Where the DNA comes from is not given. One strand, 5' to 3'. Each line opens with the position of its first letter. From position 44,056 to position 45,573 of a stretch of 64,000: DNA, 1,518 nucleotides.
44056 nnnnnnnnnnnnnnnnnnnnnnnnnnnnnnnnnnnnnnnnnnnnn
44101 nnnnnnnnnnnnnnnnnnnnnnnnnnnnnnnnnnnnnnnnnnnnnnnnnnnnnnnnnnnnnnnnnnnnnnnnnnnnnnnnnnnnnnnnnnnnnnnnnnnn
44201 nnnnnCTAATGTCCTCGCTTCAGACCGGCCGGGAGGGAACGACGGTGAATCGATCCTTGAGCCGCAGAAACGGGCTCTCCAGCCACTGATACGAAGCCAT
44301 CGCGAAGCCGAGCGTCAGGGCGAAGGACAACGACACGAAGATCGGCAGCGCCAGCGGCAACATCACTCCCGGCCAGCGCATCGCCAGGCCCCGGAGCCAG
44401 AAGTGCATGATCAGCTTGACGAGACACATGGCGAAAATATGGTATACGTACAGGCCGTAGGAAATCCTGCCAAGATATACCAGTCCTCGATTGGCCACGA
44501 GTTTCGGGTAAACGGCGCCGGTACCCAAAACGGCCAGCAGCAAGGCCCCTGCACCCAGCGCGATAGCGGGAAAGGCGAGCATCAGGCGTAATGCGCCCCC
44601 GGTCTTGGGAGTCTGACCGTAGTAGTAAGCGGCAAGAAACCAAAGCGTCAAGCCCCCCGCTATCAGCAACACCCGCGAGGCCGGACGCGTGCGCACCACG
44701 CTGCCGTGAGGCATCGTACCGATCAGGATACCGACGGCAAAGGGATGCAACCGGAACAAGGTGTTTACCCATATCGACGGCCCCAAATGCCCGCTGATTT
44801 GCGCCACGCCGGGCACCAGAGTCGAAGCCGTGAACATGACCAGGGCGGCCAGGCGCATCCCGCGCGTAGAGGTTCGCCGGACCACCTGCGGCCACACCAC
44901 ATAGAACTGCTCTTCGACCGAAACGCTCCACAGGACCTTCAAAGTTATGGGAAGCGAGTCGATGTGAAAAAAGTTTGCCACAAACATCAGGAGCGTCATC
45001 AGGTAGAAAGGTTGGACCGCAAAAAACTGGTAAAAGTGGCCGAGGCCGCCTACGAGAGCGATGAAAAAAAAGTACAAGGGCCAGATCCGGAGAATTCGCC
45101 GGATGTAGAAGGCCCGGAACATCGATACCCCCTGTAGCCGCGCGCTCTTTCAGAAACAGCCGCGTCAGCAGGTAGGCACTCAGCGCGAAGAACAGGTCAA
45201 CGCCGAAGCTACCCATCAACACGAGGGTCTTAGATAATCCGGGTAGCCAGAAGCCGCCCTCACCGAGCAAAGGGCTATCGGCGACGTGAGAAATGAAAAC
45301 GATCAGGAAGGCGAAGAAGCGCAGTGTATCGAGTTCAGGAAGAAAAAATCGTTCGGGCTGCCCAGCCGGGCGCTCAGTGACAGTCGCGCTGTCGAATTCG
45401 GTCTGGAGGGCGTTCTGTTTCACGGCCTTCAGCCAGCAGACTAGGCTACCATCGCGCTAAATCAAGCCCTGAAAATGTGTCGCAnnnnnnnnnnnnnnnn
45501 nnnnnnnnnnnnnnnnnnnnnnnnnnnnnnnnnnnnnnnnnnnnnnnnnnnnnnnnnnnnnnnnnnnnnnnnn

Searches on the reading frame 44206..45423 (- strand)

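Call 20: search_protein_families(library=pfam, proteins=[window:44206-45423:-], max_evalue=0.001)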
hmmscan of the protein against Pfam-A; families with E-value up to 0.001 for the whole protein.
window:44206-45423:- (405 aa): 1 family
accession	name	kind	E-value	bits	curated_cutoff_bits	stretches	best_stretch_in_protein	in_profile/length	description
PF01757.29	Acyl_transf_3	-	2.9e-09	36.9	31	1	30-90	3-63/326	Acyltransferase domain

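Call 72: search_protein_families(library=ncbifam, proteins=[window:44206-45423:-], max_evalue=0.0001)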
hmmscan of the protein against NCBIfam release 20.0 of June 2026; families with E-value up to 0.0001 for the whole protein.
window:44206-45423:- (405 aa): 0 families
